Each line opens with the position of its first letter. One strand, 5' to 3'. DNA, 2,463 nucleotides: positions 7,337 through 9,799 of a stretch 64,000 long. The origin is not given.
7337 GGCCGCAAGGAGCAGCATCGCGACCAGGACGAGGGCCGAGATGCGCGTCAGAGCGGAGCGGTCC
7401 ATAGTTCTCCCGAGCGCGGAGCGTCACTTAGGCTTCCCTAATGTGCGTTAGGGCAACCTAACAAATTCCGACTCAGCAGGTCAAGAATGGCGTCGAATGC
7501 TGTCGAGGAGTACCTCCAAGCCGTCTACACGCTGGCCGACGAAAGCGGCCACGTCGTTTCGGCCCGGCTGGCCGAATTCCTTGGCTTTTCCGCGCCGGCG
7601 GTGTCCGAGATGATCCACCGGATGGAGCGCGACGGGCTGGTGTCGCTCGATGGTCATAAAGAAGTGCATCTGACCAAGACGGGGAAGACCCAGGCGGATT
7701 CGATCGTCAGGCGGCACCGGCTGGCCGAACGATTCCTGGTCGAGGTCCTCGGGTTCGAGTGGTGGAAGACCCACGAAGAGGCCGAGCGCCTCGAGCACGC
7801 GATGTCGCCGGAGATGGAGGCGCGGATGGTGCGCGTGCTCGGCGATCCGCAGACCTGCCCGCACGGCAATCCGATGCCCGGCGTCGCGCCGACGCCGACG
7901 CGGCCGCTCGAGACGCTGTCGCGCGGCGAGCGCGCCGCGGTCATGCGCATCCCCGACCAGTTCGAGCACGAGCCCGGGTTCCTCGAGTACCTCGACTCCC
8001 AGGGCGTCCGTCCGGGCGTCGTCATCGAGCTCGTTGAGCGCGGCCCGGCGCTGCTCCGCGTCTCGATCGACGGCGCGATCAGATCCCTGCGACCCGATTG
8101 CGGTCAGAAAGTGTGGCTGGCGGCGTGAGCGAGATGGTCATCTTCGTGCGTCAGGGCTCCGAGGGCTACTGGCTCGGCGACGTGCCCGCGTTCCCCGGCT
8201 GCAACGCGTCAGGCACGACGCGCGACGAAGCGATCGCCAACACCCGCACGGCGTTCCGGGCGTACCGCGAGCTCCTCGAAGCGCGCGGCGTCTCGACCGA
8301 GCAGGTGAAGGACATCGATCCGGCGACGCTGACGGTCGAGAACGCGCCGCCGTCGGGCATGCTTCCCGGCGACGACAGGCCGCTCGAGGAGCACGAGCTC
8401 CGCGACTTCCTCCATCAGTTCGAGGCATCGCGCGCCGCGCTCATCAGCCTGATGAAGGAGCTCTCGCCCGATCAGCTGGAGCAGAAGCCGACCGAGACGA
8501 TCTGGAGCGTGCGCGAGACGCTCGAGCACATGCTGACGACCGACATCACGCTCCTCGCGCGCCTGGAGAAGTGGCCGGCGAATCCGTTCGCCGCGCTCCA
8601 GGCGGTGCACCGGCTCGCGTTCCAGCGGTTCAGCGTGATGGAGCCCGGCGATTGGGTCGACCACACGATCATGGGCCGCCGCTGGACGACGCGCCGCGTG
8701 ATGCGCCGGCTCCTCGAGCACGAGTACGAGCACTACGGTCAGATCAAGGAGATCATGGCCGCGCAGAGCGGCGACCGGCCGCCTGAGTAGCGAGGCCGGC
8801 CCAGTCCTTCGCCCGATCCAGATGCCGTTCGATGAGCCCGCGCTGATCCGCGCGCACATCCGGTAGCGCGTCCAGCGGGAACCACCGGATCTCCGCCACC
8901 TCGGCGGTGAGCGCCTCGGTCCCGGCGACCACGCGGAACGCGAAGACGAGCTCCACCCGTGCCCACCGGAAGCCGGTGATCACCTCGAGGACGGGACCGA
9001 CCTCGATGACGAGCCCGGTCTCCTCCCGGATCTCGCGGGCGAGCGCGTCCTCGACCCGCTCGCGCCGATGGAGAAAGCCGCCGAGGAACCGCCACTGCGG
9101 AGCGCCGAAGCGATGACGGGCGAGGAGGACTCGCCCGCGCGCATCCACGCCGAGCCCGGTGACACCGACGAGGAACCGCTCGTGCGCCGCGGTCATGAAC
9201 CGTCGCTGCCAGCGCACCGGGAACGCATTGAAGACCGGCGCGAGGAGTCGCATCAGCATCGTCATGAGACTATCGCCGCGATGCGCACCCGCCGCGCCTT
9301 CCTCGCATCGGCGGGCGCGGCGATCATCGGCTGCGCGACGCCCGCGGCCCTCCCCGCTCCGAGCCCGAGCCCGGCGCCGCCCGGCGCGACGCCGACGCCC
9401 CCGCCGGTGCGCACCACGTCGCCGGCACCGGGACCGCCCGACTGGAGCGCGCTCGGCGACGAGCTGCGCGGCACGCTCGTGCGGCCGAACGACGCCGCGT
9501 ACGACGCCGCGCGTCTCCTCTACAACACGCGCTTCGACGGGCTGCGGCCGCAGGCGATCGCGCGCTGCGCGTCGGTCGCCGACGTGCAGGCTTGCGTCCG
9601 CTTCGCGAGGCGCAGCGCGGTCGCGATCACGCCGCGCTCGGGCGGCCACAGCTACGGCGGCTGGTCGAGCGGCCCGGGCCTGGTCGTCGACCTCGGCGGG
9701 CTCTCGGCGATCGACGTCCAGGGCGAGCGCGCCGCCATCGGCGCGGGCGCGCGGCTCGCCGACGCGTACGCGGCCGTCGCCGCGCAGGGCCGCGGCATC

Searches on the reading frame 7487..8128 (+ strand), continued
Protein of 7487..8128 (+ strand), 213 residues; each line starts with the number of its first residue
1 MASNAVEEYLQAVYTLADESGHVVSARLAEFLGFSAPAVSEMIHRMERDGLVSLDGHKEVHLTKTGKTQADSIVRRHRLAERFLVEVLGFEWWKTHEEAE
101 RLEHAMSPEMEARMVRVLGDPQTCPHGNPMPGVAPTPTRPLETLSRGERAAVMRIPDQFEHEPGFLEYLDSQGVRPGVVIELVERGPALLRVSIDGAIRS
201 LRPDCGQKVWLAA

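Call 20: search_protein_families(library=pfam, proteins=[L001:5172-5927:-, L010:5081-5956:-, L025:5040-5900:-, L046:4933-5886:-, L054:5064-5891:-, L071:1-738:-, L035:3772-5940:+, L046:4129-4917:-, L046:3347-4132:-], max_evalue=0.01)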
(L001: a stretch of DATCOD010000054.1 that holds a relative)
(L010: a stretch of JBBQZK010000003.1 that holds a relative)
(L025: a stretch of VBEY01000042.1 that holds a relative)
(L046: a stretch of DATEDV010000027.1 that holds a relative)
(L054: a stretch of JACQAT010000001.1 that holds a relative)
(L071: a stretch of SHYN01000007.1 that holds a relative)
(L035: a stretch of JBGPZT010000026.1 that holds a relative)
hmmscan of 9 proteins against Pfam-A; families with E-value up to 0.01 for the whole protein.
L001:5172-5927:- (251 aa): 1 family
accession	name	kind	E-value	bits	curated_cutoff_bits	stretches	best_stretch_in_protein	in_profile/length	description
PF02535.28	Zip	-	2.9e-07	30.5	35.1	1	106-211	176-285/323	ZIP Zinc transporter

L010:5081-5956:- (291 aa): 1 family
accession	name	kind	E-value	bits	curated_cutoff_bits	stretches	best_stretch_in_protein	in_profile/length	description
PF03239.20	FTR1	-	4.4e-48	164.5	25.3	1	19-272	2-269/284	Iron permease FTR1 family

L025:5040-5900:- (286 aa): 1 family
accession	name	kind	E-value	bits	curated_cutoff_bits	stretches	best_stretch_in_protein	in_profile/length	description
PF02535.28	Zip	-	1.1e-12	48.2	35.1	1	141-276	178-317/323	ZIP Zinc transporter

L046:4933-5886:- (317 aa): 1 family
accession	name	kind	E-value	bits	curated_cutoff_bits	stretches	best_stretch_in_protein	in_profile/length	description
PF12974.12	Phosphonate-bd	-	7.8e-47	160.1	27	1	39-295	1-240/242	ABC transporter, phosphonate, periplasmic substrate-binding protein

L054:5064-5891:- (275 aa): 1 family
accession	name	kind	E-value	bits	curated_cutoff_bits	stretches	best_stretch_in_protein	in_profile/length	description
PF03239.20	FTR1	-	1.4e-41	143.1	25.3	1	7-257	3-268/284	Iron permease FTR1 family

L071:1-738:- (246 aa): 1 family
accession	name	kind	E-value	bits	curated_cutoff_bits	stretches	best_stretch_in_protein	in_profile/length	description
PF03239.20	FTR1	-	2.5e-39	135.8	25.3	1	15-215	4-215/284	Iron permease FTR1 family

L035:3772-5940:+ (722 aa): 1 family
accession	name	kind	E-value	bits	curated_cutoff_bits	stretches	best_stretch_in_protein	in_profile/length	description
PF03239.20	FTR1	-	2.1e-27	96.6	25.3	1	459-663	2-210/284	Iron permease FTR1 family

L046:4129-4917:- (262 aa): 7 families
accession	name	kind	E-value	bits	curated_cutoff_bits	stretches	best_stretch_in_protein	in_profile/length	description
PF00005.33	ABC_tran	-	3.4e-29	102.6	25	1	41-192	1-135/137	ABC transporter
PF13304.12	AAA_21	-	4.8e-05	24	27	0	175-224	251-299/304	AAA domain, putative AbiEii toxin, Type IV TA system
PF13191.12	AAA_16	-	0.0001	23.3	32.6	1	51-192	24-141/167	AAA ATPase domain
PF02463.25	SMC_N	-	0.0014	18.5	40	0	144-237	121-210/220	RecF/RecN/SMC N terminal domain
PF00931.28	NB-ARC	-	0.0034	17.1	23.5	0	53-69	20-36/248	NB-ARC domain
PF13555.12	AAA_29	-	0.0063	16.7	27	0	46-68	17-39/61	P-loop containing region of AAA domain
PF13604.12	AAA_30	-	0.0079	16.4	27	0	51-90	18-57/191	AAA domain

L046:3347-4132:- (261 aa): 1 family
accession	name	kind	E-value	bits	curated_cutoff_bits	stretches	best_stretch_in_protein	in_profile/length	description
PF00528.27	BPD_transp_1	-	7.6e-15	55.5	26.4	1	81-246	3-178/184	Binding-protein-dependent transport system inner membrane component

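Call 22: search_solved_structures(query=window:7487-8125:+, max_evalue=0.00001, show_alignments=4)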
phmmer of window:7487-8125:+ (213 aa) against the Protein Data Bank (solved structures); distinct sequences matched with E-value up to 0.00001: 33.
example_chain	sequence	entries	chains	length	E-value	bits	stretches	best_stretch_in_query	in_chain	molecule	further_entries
7b1v_A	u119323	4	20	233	4e-38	134.3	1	5-194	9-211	DtxR family iron (Metal) dependent repressor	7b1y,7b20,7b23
7b25_A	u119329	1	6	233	1.1e-37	132.9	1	5-194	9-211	DtxR family iron (Metal) dependent repressor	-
7b24_A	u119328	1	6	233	6.9e-37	130.2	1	5-194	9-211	DtxR family iron (Metal) dependent repressor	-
1b1b_A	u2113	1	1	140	1.5e-34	122.6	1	5-134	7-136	PROTEIN (IRON DEPENDENT REGULATOR)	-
2isy_A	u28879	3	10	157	1.7e-34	122.4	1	5-134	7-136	Iron-dependent repressor ideR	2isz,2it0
2qqb_A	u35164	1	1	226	2.1e-34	122.2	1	5-187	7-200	Diphtheria toxin repressor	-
1ddn_A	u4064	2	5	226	2.8e-34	121.7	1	5-187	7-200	DIPHTHERIA TOX REPRESSOR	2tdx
2qq9_A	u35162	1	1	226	3.4e-34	121.5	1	6-187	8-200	Diphtheria toxin repressor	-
1fx7_A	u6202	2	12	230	3.7e-34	121.4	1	5-135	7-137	IRON-DEPENDENT REPRESSOR IDER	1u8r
1g3s_A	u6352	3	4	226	5.4e-34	120.8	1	5-187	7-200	DIPHTHERIA TOXIN REPRESSOR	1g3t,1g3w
2qqa_A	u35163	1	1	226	1e-33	119.9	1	8-187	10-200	Diphtheria toxin repressor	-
1c0w_A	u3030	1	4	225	1.8e-33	119.1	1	5-187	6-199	DIPHTHERIA TOXIN REPRESSOR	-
1bi0_A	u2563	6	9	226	1.8e-33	119.1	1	5-187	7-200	DIPHTHERIA TOXIN REPRESSOR | DIPHTHERIA TOX REPRESSOR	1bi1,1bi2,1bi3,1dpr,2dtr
3glx_A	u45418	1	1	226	6e-33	117.4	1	5-186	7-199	Diphtheria toxin repressor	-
1fwz_A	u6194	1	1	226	6.6e-33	117.3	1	5-187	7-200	DIPHTHERIA TOXIN REPRESSOR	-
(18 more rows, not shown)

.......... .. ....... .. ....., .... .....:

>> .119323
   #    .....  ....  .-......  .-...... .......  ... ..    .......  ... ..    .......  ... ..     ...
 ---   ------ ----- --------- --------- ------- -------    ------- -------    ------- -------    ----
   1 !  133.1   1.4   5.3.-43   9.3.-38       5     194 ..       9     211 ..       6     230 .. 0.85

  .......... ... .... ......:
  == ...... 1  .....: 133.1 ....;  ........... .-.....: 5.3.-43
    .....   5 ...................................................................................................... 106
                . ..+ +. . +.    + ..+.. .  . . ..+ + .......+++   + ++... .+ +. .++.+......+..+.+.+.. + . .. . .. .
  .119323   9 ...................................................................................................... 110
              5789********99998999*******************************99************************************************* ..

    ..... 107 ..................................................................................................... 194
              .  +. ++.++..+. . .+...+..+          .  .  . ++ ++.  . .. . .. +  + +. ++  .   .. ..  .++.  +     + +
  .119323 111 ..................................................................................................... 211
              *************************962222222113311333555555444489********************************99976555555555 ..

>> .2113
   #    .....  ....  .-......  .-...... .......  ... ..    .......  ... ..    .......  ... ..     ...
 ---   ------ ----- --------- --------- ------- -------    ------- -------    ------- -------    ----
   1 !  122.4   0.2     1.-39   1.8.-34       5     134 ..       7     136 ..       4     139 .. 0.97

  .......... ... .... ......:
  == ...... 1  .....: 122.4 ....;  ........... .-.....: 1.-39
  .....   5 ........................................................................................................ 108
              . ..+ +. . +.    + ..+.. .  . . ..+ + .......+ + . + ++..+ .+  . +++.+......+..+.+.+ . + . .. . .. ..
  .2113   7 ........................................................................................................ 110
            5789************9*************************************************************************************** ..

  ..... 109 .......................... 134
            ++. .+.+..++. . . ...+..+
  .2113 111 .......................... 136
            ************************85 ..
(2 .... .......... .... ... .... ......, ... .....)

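Call 46: search_protein_families(library=ncbifam, proteins=[L001:5172-5927:-, L025:5040-5900:-, L010:5081-5956:-, L046:4933-5886:-], max_evalue=0.001)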
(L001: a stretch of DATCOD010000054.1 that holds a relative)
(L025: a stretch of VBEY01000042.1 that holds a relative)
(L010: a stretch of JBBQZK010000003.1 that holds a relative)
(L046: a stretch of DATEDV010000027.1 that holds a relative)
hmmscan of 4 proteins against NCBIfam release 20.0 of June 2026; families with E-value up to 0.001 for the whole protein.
L001:5172-5927:- (251 aa): 1 family
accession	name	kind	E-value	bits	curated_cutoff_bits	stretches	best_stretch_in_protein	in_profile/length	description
NF003243.0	PRK04201.1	equivalog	1.4e-10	40.9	252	1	6-224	8-243/266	zinc transporter ZupT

L025:5040-5900:- (286 aa): 1 family
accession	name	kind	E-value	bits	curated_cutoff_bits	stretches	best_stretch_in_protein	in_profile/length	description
NF003243.0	PRK04201.1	equivalog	3.6e-15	55.9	252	1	12-272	9-256/266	zinc transporter ZupT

L010:5081-5956:- (291 aa): 2 families
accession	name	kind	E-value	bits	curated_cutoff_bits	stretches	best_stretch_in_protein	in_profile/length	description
NF041756.1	EfeU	equivalog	1.4e-71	241.1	255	1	23-272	2-255/257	iron uptake transporter permease EfeU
TIGR00145.1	TIGR00145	subfamily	2.2e-54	185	303.8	1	18-260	4-253/282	EfeU/Ftr1 family ferrous iron transporter subunit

L046:4933-5886:- (317 aa): 7 families
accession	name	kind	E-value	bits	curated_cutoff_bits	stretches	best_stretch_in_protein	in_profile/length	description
TIGR01098.1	3A0109s03R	subfamily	1.6e-41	142.5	112.05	1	3-269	2-253/253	phosphate/phosphite/phosphonate ABC transporter substrate-binding protein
TIGR03431.1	PhnD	equivalog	4.3e-38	131.3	261.1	1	1-295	1-274/288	phosphonate ABC transporter substrate-binding protein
TIGR04553.1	ABC_peri_selen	hypoth_equivalog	1.8e-17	63.6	250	1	39-291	4-249/266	putative selenate ABC transporter substrate-binding protein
TIGR02122.1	TRAP_TAXI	subfamily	4.3e-08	32.4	84.35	1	1-160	1-151/320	TAXI family TRAP transporter solute-binding subunit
NF049985.1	SBP_like_Rv1680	exception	8.9e-06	25.6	400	1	64-278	27-236/268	Rv1680 family SBP-like protein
NF047847.2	SS_mature_LptM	equivalog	0.00025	21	27.7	1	1-22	1-22/31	LPS translocon maturation chaperone LptM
TIGR01728.1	SsuA_fam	subfamily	0.0003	20.1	163.5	0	134-161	87-114/290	aliphatic sulfonate ABC transporter substrate-binding protein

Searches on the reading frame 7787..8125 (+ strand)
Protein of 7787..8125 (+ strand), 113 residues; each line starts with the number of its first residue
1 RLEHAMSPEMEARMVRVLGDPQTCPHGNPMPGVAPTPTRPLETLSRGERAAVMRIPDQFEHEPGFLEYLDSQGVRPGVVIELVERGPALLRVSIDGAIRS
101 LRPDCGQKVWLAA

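Call 56: search_solved_structures(query=window:7787-8125:+, max_evalue=0.01, show_alignments=5)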
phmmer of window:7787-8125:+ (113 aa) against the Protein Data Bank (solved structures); distinct sequences matched with E-value up to 0.01: 23.
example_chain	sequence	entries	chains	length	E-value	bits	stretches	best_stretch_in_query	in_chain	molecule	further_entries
7b25_A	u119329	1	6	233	7.7e-10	42.1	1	1-94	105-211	DtxR family iron (Metal) dependent repressor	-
7b24_A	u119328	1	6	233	7.7e-10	42.1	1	1-94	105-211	DtxR family iron (Metal) dependent repressor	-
7b1v_A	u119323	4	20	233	8.7e-10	41.9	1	1-94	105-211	DtxR family iron (Metal) dependent repressor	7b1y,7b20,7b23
5zr4_A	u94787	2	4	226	1.9e-08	37.6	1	2-111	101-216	Metal-dependent transcriptional regulator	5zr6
2qqa_A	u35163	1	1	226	7.1e-07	32.5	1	1-87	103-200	Diphtheria toxin repressor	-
1p92_A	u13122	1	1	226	7.8e-07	32.4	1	1-87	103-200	Diphtheria toxin repressor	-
1g3s_A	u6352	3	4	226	7.9e-07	32.4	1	1-87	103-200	DIPHTHERIA TOXIN REPRESSOR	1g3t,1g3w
1ddn_A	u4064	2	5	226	7.9e-07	32.4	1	1-87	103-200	DIPHTHERIA TOX REPRESSOR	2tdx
1bi0_A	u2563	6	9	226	7.9e-07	32.4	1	1-87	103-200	DIPHTHERIA TOXIN REPRESSOR | DIPHTHERIA TOX REPRESSOR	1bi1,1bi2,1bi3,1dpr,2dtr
1g3y_A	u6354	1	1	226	7.9e-07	32.4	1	1-87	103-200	DIPHTHERIA TOXIN REPRESSOR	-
1c0w_A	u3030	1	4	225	7.9e-07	32.4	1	1-87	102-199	DIPHTHERIA TOXIN REPRESSOR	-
1b1b_A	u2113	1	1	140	8.1e-07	32.4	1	1-34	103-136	PROTEIN (IRON DEPENDENT REGULATOR)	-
2qqb_A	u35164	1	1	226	8.1e-07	32.3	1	1-87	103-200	Diphtheria toxin repressor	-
2isy_A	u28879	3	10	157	8.9e-07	32.2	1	1-34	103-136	Iron-dependent repressor ideR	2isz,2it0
2qq9_A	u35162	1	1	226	9.2e-07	32.2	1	1-87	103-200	Diphtheria toxin repressor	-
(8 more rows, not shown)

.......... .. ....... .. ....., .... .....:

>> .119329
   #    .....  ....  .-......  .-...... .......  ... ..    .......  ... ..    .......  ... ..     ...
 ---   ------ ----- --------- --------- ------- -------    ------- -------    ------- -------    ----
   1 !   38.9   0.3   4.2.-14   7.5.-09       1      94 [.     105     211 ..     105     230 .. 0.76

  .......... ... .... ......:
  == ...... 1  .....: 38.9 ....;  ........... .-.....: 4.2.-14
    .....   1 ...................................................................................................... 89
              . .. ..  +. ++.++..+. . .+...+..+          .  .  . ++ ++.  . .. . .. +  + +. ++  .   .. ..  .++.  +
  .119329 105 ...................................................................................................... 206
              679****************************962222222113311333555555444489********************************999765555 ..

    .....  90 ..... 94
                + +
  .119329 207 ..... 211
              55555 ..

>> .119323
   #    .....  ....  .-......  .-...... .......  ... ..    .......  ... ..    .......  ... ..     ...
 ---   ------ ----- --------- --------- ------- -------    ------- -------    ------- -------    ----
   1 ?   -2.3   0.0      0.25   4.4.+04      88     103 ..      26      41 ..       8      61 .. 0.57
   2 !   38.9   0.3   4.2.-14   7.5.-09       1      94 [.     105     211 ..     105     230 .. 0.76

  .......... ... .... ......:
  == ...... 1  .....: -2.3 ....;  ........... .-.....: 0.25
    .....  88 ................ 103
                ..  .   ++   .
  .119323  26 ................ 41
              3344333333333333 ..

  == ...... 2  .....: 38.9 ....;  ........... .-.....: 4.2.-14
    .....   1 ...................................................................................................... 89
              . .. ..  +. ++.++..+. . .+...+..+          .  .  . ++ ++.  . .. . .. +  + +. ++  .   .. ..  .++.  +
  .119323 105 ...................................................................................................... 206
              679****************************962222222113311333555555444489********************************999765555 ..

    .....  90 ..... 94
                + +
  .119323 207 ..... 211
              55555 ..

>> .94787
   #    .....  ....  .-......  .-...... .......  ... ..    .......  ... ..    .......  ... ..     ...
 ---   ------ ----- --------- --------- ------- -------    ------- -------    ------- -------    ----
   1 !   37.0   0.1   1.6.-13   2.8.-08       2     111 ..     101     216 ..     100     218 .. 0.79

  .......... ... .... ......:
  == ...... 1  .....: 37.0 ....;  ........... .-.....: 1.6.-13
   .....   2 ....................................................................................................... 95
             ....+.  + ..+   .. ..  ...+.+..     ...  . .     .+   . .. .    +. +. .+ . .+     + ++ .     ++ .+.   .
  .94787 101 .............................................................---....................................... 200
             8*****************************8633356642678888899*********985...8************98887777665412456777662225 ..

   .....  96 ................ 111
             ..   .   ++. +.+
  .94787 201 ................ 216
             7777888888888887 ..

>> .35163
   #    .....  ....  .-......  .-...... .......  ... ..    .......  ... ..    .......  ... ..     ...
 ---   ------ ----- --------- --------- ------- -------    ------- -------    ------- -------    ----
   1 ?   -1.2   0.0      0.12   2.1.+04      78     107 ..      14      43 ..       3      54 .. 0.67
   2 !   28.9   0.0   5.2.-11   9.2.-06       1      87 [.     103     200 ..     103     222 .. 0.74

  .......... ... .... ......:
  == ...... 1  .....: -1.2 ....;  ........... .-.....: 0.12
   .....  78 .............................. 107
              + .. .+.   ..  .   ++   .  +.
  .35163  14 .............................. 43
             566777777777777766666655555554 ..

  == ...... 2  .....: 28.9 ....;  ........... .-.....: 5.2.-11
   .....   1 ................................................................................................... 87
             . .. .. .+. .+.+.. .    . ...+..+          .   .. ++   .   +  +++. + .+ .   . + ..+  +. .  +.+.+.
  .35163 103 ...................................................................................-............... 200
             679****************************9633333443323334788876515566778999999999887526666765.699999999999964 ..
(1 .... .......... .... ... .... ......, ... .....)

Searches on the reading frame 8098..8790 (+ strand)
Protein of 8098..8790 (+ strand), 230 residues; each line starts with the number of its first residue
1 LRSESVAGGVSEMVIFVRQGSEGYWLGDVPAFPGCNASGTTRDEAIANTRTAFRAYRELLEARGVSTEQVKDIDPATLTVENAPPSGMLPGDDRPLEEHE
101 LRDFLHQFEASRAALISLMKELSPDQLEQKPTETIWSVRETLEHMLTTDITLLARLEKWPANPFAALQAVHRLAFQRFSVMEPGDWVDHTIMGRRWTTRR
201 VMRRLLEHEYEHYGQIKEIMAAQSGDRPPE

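Call 6: search_protein_families(library=pfam, proteins=[window:8098-8790:+])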
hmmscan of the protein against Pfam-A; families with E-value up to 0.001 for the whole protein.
window:8098-8790:+ (230 aa): 3 families
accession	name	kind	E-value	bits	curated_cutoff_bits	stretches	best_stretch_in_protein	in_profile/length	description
PF12867.12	DinB_2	-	1.2e-09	39.2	24.8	1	107-216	1-128/128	DinB superfamily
PF05163.17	DinB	-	3.4e-08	34.1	23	1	103-158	7-62/165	DinB family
PF15919.11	HicB_lk_antitox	-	0.00063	20.3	27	0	28-76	16-64/123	HicB_like antitoxin of bacterial toxin-antitoxin system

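Call 7: search_protein_families(library=ncbifam, proteins=[window:8098-8790:+])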
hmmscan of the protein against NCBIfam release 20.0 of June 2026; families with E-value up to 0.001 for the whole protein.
window:8098-8790:+ (230 aa): 0 families

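Call 46: search_protein_families(library=ncbifam, proteins=[window:8098-8790:+], max_evalue=0.001)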
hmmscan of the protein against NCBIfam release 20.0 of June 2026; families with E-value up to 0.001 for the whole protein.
window:8098-8790:+ (230 aa): 0 families

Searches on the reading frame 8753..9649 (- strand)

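Call 6: search_protein_families(library=pfam, proteins=[window:8753-9649:-])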
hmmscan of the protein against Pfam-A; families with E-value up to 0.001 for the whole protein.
window:8753-9649:- (298 aa): 1 family
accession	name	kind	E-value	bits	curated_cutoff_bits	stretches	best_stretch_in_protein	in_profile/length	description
PF00293.34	NUDIX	-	1.3e-16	61.2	21.1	1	162-274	5-132/134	NUDIX domain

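Call 7: search_protein_families(library=ncbifam, proteins=[window:8753-9649:-])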
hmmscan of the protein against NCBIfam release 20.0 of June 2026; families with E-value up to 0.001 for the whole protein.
window:8753-9649:- (298 aa): 11 families
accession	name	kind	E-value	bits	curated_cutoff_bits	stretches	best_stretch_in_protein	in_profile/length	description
NF006530.0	PRK08999.1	equivalog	2.3e-08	33.5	245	1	165-263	11-113/315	Nudix family hydrolase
NF001299.0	PRK00241.1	equivalog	1.8e-07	30.9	158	1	171-276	145-255/263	NAD(+) diphosphatase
NF003787.0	PRK05379.1-4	equivalog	4.6e-06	25.8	449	1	152-222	200-270/346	bifunctional nicotinamide-nucleotide adenylyltransferase/Nudix hydroxylase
NF001937.0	PRK00714.1-4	equivalog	7.2e-06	25.7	139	1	165-224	13-71/161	RNA pyrophosphohydrolase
TIGR00586.1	mutt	equivalog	2.7e-05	24.2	97.9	1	183-262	31-111/129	8-oxo-dGTP diphosphatase MutT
NF003786.0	PRK05379.1-2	equivalog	4.1e-05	22.9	397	1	147-216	205-275/354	bifunctional nicotinamide-nucleotide adenylyltransferase/Nudix hydroxylase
NF003788.0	PRK05379.1-5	equivalog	0.00016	21.1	354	1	168-221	220-274/351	bifunctional nicotinamide-nucleotide adenylyltransferase/Nudix hydroxylase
NF001934.0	PRK00714.1-1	equivalog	0.00028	20.4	241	1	168-221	16-68/176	RNA pyrophosphohydrolase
NF008044.0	PRK10776.1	equivalog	0.00033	20.6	148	1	183-257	30-105/130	8-oxo-dGTP diphosphatase MutT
NF007834.0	PRK10546.1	equivalog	0.00051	19.9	156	1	168-220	11-66/135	pyrimidine (deoxy)nucleoside triphosphate diphosphatase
NF012016.0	PRK15472.1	equivalog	0.00057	19.6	95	1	184-215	31-62/141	nucleoside triphosphatase NudI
